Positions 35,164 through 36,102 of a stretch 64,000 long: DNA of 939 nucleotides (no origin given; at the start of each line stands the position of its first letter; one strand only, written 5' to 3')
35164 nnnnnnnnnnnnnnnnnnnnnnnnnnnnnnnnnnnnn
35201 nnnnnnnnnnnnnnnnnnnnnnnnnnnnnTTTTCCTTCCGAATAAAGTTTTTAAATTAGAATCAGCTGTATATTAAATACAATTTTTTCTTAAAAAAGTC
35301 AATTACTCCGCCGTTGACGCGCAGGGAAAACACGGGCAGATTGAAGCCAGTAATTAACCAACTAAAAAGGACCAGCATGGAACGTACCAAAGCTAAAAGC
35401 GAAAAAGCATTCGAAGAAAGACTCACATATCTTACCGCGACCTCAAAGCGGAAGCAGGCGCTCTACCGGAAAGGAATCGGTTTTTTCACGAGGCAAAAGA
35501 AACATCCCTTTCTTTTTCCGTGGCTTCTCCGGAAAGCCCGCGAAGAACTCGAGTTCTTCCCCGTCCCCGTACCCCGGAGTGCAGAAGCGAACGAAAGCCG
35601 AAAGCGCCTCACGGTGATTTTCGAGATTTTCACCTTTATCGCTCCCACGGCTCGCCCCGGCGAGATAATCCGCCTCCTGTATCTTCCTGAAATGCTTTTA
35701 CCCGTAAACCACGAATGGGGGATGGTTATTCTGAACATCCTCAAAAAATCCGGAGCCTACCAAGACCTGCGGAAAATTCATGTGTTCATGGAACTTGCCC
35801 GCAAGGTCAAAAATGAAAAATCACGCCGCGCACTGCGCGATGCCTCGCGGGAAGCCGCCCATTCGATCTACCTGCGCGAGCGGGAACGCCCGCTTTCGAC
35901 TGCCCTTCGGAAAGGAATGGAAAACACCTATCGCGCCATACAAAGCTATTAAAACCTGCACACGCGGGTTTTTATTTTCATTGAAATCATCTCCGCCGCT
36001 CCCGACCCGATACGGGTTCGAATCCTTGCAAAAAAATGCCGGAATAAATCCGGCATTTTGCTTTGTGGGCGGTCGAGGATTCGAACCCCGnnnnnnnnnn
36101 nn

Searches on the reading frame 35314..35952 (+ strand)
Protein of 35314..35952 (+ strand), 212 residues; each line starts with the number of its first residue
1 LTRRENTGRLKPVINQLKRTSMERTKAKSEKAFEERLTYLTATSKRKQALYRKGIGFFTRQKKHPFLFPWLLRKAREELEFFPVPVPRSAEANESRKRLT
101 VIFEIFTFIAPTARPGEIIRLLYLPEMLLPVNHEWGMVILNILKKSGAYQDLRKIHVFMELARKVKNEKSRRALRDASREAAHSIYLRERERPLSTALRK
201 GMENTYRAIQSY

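Call 73: search_protein_families(library=pfam, proteins=[window:35314-35952:+], max_evalue=0.00001)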
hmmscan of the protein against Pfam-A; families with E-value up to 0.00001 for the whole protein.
window:35314-35952:+ (212 aa): 0 families

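Call 84: search_protein_families(library=pfam, proteins=[window:35314-35952:+], max_evalue=1)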
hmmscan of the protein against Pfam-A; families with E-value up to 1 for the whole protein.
window:35314-35952:+ (212 aa): 3 families
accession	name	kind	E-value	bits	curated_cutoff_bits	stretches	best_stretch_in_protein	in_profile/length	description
PF11931.14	SF3a60_Prp9_C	-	0.2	12.6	30.7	1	132-177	49-93/120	SF3a60/Prp9 C-terminal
PF04382.18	SAB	-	0.4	11.3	27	1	14-38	19-44/50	SAB domain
PF03763.18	Remorin_C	-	0.86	9.9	29.7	0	144-183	36-75/107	Remorin, C-terminal region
